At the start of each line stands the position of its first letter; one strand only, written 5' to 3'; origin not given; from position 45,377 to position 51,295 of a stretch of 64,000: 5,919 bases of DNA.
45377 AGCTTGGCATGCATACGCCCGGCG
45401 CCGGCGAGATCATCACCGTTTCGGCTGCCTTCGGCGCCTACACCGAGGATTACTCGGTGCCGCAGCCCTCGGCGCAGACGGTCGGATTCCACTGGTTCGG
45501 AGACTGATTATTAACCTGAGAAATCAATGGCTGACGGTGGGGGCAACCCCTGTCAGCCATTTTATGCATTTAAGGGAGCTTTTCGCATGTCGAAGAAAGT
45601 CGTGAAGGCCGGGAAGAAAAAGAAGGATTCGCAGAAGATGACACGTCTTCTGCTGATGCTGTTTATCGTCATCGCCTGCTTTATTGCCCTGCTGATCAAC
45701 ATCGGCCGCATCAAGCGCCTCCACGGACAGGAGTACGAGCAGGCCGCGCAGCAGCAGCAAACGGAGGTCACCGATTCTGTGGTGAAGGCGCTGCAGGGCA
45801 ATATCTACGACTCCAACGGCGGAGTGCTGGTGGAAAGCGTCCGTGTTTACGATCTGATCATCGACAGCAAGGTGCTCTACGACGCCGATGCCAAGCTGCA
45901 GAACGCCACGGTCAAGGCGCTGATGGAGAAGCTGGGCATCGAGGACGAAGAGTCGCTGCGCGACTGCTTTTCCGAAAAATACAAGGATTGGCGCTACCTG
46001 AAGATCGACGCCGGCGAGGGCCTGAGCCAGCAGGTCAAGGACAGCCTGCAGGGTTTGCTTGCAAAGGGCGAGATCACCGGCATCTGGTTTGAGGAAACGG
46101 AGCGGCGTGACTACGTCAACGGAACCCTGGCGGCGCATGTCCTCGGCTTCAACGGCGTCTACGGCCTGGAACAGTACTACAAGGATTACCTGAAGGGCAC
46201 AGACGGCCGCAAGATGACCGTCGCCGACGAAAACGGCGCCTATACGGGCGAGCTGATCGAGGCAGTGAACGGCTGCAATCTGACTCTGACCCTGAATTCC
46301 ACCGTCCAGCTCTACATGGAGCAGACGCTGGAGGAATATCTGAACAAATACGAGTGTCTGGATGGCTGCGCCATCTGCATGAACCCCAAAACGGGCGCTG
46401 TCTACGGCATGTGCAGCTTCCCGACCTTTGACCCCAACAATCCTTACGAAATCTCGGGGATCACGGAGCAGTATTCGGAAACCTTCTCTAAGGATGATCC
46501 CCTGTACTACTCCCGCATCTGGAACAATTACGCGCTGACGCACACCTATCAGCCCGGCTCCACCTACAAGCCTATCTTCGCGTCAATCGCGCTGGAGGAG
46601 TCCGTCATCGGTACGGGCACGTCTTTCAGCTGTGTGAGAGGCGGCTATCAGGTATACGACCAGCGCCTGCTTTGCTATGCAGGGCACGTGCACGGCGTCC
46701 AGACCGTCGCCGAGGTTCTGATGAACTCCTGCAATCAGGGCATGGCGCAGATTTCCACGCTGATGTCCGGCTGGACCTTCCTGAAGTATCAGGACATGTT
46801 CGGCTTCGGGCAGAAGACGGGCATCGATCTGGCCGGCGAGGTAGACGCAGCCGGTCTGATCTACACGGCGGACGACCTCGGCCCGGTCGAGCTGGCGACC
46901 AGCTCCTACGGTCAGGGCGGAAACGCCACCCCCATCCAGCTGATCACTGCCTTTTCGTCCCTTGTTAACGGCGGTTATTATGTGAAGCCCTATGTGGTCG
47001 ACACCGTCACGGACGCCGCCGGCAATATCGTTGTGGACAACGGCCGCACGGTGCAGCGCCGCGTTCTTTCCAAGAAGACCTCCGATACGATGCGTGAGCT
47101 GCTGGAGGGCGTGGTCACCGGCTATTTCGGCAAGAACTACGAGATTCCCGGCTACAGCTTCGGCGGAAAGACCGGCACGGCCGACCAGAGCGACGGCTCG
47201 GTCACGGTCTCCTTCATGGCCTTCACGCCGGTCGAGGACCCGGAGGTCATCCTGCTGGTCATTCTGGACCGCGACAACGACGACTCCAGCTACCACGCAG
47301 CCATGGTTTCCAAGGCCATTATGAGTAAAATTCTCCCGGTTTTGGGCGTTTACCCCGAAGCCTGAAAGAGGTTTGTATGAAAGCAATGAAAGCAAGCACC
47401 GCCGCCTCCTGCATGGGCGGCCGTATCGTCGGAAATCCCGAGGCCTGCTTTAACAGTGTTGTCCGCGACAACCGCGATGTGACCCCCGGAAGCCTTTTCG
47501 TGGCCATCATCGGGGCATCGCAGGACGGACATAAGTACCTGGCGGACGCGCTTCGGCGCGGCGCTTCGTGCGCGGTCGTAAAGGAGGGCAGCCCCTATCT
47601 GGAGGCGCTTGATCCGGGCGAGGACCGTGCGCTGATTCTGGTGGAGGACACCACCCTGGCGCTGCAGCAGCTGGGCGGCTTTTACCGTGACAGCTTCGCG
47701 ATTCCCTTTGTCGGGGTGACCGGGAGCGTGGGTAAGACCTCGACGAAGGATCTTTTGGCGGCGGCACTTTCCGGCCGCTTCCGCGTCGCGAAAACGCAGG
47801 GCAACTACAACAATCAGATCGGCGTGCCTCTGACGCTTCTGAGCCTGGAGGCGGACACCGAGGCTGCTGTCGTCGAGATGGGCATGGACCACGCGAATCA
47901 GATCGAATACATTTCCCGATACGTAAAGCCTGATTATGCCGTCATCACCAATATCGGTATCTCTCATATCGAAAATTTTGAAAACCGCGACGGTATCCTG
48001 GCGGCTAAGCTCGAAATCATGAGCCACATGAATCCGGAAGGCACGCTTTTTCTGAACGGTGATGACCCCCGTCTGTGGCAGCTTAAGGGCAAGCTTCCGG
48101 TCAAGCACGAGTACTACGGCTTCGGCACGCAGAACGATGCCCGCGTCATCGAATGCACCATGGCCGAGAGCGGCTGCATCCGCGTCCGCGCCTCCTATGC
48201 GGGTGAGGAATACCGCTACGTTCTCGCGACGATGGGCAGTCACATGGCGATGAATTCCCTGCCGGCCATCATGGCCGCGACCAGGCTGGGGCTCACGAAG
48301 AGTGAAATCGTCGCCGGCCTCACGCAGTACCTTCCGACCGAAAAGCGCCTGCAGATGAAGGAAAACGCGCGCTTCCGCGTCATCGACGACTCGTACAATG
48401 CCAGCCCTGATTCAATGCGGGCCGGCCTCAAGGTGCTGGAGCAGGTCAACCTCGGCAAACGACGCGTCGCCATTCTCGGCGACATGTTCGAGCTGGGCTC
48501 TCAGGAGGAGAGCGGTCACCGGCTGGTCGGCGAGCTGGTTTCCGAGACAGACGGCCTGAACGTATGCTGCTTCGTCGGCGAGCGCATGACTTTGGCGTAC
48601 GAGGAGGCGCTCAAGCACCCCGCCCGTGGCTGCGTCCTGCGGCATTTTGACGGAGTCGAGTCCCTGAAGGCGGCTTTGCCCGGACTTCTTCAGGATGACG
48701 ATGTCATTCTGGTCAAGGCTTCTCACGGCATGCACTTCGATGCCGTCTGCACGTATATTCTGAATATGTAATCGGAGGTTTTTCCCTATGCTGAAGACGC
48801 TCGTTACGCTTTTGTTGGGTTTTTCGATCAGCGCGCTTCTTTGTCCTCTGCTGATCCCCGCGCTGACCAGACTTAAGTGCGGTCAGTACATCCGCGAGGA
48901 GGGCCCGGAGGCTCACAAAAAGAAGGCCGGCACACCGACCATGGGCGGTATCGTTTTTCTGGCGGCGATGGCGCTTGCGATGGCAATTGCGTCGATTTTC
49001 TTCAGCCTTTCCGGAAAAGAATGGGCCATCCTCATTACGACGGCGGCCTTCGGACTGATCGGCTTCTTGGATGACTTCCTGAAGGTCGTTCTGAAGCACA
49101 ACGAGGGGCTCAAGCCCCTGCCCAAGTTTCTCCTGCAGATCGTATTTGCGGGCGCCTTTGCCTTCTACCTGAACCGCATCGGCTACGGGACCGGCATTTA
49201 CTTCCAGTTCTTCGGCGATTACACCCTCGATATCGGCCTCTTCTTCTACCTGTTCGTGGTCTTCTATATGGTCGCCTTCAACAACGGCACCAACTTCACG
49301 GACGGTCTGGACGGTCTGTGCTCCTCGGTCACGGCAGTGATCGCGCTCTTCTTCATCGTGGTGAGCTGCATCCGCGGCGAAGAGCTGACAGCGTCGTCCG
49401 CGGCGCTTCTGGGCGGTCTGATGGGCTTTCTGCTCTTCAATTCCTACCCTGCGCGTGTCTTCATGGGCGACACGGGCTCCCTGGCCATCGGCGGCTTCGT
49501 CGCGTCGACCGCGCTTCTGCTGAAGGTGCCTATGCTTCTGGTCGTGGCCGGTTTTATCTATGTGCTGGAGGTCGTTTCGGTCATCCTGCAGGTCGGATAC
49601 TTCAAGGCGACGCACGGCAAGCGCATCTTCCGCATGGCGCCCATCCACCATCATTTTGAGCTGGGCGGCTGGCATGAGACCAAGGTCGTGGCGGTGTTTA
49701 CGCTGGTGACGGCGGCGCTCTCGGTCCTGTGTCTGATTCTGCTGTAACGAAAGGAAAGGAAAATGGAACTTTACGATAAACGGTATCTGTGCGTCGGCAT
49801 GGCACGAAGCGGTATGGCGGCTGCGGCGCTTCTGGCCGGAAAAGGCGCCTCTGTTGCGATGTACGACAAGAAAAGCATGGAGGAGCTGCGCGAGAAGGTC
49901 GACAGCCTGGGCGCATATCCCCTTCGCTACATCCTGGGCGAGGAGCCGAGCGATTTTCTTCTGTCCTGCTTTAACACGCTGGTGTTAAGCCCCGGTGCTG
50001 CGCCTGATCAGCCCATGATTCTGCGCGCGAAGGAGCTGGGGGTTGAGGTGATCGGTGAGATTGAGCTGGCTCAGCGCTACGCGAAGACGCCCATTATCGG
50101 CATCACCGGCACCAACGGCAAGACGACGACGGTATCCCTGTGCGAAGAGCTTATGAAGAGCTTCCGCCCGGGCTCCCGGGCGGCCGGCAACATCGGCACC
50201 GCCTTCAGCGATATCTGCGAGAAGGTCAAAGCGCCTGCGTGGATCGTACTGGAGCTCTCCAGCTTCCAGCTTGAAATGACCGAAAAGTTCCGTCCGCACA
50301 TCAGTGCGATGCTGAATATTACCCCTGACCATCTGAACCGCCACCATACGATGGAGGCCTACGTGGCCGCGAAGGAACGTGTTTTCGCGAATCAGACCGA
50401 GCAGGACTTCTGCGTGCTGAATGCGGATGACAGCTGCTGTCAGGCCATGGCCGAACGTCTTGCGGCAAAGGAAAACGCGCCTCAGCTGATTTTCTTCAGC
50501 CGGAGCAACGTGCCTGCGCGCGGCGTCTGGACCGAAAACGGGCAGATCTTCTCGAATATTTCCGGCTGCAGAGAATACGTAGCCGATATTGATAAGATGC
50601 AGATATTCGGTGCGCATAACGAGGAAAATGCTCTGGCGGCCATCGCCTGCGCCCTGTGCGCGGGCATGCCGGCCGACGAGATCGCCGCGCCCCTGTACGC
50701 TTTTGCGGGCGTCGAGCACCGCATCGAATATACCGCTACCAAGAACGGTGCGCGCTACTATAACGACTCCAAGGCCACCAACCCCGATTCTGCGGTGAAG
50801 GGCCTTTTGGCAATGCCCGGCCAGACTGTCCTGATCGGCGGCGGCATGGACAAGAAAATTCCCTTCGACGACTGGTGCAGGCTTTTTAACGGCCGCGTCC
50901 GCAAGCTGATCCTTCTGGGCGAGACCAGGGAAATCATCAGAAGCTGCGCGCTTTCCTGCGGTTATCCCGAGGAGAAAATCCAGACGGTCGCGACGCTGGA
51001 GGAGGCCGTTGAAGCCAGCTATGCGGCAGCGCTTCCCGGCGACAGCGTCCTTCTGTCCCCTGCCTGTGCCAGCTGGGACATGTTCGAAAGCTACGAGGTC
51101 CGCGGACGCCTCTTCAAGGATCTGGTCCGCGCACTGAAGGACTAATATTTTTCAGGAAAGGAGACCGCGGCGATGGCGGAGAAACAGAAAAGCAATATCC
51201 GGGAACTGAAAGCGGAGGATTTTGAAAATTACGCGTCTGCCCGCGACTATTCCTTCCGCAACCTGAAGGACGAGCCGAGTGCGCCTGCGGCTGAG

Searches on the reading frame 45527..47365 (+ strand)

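Call 74: search_protein_families(library=pfam, proteins=[window:45527-47365:+], max_evalue=0.00001)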
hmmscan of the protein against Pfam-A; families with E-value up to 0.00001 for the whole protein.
window:45527-47365:+ (612 aa): 2 families
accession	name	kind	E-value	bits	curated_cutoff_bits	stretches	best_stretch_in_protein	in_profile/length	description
PF00905.27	Transpeptidase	-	2.1e-58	198.4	22.1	1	280-599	1-298/299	Penicillin binding protein transpeptidase domain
PF03717.20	PBP_dimer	-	5.5e-16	59.9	24.4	1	88-207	4-121/180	Penicillin-binding Protein dimerisation domain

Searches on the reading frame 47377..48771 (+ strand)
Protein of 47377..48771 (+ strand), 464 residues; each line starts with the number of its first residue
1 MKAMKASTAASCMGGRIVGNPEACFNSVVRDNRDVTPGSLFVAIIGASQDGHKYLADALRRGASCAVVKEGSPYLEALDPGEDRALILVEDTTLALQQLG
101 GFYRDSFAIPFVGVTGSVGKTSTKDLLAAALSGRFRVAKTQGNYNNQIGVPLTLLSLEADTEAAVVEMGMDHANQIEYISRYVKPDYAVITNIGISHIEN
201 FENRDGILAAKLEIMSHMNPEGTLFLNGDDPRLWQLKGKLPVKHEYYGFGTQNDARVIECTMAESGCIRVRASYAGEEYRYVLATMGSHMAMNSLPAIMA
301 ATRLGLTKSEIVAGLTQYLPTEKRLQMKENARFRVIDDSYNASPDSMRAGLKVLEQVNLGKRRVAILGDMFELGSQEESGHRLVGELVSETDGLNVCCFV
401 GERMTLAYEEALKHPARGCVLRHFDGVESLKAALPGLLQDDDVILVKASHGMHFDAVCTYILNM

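Call 74: search_protein_families(library=pfam, proteins=[window:47377-48771:+], max_evalue=0.00001)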
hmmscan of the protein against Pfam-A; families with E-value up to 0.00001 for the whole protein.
window:47377-48771:+ (464 aa): 2 families
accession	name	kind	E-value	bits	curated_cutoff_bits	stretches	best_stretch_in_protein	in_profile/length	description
PF08245.18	Mur_ligase_M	-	6.6e-41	140.9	24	1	114-301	1-200/200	Mur ligase middle domain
PF02875.26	Mur_ligase_C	-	1.6e-15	58.5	28.4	1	324-449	2-126/127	Mur ligase, glutamate ligase domain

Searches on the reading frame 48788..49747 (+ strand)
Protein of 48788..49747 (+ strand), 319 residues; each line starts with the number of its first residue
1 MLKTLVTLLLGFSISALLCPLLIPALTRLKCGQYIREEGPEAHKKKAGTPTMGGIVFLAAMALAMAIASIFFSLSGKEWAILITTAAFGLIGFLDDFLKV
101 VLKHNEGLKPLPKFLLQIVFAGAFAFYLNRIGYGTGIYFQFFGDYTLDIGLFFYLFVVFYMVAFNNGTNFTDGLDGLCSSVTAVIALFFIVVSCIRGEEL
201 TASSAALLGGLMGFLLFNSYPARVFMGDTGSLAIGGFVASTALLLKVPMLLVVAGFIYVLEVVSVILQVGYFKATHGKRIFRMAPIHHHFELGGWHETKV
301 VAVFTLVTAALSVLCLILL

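Call 74: search_protein_families(library=pfam, proteins=[window:48788-49747:+], max_evalue=0.00001)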
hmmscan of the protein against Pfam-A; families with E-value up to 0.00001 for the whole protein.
window:48788-49747:+ (319 aa): 2 families
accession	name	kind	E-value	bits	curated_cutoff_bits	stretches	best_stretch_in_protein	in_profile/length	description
PF00953.26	Glycos_transf_4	-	1.1e-34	120.2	27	1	79-245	2-159/160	Glycosyl transferase family 4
PF10555.14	MraY_sig1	-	2.7e-06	27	20.1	1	46-58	1-13/13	Phospho-N-acetylmuramoyl-pentapeptide-transferase signature 1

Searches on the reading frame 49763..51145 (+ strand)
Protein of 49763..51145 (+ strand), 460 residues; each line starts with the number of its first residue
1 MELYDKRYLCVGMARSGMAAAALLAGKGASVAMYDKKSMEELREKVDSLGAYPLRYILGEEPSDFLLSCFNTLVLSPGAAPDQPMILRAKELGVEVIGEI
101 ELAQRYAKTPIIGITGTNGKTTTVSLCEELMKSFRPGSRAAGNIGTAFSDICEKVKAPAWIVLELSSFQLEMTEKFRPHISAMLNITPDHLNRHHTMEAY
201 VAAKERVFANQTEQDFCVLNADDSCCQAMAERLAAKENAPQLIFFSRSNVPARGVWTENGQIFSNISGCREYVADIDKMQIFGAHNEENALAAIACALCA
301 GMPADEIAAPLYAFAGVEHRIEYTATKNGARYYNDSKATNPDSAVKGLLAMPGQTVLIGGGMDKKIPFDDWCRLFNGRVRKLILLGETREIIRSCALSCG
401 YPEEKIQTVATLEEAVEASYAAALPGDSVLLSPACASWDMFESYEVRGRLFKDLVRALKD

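Call 74: search_protein_families(library=pfam, proteins=[window:49763-51145:+], max_evalue=0.00001)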
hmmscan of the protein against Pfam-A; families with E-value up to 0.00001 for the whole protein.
window:49763-51145:+ (460 aa): 3 families
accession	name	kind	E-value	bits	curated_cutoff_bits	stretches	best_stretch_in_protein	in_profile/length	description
PF08245.18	Mur_ligase_M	-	4.8e-29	102.2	24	1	114-297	1-200/200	Mur ligase middle domain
PF02875.26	Mur_ligase_C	-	8.3e-12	46.5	28.4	1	319-435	1-127/127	Mur ligase, glutamate ligase domain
PF21799.2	MurD-like_N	-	2.6e-08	34.5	27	1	7-98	2-88/88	Mur ligase MurD-like, N-terminal domain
